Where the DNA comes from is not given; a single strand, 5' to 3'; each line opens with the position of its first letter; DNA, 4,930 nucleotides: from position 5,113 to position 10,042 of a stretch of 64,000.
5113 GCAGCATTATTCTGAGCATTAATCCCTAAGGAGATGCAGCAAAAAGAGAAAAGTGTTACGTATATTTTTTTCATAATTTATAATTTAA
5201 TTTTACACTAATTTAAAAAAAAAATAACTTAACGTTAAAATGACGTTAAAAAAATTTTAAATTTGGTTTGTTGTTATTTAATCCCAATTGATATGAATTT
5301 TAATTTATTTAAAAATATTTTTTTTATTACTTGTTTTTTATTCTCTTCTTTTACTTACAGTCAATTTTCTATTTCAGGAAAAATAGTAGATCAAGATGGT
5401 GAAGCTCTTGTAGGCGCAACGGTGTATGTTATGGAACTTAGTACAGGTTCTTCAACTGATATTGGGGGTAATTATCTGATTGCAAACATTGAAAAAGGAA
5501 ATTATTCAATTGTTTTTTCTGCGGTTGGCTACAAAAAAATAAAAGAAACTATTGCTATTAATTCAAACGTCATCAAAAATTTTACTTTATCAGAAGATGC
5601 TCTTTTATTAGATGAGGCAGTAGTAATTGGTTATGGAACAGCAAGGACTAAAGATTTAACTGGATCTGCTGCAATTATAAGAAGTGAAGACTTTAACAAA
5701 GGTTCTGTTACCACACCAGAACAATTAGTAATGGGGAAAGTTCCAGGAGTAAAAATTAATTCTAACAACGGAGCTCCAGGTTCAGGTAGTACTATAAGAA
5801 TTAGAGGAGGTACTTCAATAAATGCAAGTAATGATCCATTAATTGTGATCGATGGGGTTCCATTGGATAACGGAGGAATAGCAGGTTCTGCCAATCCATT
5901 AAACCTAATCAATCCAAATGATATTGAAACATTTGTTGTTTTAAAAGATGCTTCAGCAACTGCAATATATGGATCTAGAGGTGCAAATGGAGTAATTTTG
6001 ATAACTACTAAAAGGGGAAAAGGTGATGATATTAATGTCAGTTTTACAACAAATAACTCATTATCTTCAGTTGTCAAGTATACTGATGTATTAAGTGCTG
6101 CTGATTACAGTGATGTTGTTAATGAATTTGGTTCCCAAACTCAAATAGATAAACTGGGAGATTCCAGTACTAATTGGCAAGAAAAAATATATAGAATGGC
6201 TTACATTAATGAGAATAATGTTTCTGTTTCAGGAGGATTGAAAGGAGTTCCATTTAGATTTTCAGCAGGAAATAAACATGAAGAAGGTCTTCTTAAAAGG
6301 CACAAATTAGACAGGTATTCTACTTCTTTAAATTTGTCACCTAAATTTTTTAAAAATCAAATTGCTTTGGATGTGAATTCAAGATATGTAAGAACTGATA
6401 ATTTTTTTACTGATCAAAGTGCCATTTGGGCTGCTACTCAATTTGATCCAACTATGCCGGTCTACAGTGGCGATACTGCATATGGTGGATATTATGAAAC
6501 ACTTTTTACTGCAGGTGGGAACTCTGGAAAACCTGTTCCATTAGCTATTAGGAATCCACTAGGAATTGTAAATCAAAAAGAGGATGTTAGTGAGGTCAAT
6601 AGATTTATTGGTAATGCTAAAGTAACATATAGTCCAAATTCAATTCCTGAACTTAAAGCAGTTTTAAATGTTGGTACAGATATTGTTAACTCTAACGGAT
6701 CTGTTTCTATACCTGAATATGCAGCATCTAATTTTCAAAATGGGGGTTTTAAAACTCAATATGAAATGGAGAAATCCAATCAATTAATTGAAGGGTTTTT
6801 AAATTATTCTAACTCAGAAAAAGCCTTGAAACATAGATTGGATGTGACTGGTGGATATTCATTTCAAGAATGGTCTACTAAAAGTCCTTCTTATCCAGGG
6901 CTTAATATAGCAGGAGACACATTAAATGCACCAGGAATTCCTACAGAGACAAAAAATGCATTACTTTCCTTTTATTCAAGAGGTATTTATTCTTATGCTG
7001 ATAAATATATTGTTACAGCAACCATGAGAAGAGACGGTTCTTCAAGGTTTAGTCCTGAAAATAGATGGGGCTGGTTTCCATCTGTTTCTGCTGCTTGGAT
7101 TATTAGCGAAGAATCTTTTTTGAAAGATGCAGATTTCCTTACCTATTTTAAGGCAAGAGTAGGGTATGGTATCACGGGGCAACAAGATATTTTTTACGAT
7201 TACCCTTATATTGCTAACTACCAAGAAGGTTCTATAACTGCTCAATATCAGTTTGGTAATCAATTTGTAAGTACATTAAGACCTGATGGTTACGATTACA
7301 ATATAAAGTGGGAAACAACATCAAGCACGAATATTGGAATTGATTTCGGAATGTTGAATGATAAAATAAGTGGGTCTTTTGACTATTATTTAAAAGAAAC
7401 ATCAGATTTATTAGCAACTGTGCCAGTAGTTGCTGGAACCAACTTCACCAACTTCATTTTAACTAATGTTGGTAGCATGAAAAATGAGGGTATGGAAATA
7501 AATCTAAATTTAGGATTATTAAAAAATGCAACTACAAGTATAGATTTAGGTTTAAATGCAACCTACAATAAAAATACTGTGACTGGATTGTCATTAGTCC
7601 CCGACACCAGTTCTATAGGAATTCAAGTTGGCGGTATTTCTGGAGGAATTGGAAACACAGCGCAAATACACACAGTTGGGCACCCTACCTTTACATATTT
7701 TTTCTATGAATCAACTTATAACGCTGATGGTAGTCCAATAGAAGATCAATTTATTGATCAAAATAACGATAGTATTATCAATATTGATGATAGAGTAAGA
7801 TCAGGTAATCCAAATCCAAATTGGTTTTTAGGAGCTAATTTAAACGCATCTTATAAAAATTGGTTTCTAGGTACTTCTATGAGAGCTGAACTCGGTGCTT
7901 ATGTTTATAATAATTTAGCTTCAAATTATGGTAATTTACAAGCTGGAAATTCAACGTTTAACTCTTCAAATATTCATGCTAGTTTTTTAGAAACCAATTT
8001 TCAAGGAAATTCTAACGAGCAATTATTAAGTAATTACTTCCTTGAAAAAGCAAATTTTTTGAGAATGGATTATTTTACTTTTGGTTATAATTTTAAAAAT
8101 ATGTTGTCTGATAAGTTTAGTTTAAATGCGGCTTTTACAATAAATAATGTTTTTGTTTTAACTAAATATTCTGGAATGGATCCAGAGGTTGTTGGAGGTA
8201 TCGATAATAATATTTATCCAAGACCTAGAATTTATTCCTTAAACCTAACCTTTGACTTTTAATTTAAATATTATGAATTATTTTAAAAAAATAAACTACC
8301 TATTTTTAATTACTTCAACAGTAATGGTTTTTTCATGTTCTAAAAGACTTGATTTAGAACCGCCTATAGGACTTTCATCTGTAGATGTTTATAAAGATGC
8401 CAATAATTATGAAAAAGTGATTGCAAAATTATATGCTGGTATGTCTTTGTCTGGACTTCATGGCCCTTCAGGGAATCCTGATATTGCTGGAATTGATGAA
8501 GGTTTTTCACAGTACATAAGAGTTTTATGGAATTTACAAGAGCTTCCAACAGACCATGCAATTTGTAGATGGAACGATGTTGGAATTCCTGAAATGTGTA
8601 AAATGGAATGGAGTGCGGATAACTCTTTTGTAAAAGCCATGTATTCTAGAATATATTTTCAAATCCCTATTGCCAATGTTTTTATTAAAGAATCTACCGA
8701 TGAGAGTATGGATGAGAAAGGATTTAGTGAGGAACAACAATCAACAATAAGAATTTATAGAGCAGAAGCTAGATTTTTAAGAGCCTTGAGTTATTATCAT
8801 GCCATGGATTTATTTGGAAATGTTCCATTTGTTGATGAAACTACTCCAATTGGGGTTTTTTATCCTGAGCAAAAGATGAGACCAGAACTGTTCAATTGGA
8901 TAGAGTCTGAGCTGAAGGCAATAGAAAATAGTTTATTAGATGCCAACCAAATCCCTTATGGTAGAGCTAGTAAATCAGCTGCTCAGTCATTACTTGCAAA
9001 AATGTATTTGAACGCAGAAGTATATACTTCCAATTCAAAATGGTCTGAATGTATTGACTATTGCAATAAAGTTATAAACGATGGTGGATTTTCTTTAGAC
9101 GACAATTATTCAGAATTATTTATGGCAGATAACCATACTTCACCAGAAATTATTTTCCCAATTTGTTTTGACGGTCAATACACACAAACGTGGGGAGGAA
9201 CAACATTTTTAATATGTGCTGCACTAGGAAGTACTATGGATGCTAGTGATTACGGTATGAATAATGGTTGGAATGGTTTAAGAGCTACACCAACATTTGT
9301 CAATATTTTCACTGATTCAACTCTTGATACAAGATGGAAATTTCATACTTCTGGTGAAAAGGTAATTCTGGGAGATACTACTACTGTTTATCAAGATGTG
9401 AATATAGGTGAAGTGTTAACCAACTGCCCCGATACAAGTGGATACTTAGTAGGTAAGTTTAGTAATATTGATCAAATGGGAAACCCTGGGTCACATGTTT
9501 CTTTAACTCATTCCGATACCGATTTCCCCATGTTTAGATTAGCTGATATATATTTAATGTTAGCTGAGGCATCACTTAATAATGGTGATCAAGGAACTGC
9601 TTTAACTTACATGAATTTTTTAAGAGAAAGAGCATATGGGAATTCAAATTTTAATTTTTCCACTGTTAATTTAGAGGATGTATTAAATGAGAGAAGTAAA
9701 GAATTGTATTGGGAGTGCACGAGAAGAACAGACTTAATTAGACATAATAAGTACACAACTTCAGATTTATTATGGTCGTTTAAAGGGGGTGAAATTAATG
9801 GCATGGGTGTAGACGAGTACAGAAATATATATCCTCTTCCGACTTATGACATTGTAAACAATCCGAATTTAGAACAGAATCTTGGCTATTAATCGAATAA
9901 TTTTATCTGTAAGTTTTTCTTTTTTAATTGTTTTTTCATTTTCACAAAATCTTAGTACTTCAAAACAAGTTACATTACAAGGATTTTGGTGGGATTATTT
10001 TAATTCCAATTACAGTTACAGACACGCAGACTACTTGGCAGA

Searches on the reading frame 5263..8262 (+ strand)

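Call 3: search_protein_families(library=ncbifam, proteins=[window:5263-8262:+])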
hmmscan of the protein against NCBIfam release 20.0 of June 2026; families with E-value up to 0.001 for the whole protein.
window:5263-8262:+ (999 aa): 2 families
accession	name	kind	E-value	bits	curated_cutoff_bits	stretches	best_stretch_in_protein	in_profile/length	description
TIGR04056.1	OMP_RagA_SusC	subfamily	1.6e-210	702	368.25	1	36-999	2-981/981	SusC/RagA family TonB-linked outer membrane protein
TIGR04057.1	SusC_RagA_signa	signature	6.2e-18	64.3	46.2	1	220-250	1-31/31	SusC/RagA subfamily TonB-dependent outer membrane receptor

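Call 4: search_protein_families(library=pfam, proteins=[window:5263-8262:+])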
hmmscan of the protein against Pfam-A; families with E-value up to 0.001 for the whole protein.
window:5263-8262:+ (999 aa): 4 families
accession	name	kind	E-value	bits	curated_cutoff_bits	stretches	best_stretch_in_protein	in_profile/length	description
PF13715.12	CarbopepD_reg_2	-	1.4e-20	73.5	32.2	1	37-121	1-88/88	CarboxypepD_reg-like domain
PF07715.20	Plug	-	1.6e-19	70.8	23.9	1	130-244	3-107/107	TonB-dependent Receptor Plug Domain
PF00593.30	TonB_dep_Rec_b-barrel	-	1.1e-12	49.1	27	1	437-883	50-435/436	TonB dependent receptor-like, beta-barrel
PF13620.12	CarboxypepD_reg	-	8.8e-12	45.7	32.3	1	36-109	1-81/82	Carboxypeptidase regulatory-like domain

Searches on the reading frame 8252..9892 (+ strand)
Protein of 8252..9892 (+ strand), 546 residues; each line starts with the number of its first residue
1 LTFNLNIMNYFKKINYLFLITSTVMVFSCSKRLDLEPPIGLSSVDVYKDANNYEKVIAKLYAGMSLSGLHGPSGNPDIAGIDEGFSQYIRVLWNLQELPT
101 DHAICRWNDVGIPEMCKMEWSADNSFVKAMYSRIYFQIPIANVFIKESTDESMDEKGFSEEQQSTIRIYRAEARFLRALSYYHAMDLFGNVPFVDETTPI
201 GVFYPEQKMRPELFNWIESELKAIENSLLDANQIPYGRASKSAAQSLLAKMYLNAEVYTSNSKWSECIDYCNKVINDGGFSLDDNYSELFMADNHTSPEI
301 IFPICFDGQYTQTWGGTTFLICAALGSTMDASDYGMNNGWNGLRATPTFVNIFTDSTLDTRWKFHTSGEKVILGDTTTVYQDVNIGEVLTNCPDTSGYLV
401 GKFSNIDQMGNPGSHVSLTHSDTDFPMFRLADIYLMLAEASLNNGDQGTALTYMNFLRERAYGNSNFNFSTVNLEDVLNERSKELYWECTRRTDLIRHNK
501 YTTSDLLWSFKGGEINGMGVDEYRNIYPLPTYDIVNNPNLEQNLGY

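Call 3: search_protein_families(library=ncbifam, proteins=[window:8252-9892:+])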
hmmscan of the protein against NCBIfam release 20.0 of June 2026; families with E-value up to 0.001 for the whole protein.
window:8252-9892:+ (546 aa): 2 families
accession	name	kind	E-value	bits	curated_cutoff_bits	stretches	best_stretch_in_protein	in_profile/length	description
NF033071.0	SusD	exception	3.5e-120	401.9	725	2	10-359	5-349/558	starch-binding outer membrane lipoprotein SusD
NF033072.0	NanU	exception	2.2e-13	50.1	425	1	129-486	101-447/521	SusD family outer membrane lipoprotein NanU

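Call 4: search_protein_families(library=pfam, proteins=[window:8252-9892:+])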
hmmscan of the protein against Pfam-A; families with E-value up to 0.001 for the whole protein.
window:8252-9892:+ (546 aa): 2 families
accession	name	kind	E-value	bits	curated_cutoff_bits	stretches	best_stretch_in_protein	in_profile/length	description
PF07980.17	SusD_RagB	-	1.6e-32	113.8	23.1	1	298-546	1-297/297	SusD family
PF14322.12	SusD-like_3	-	5.8e-12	46.7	27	1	118-253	65-191/191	Starch-binding associating with outer membrane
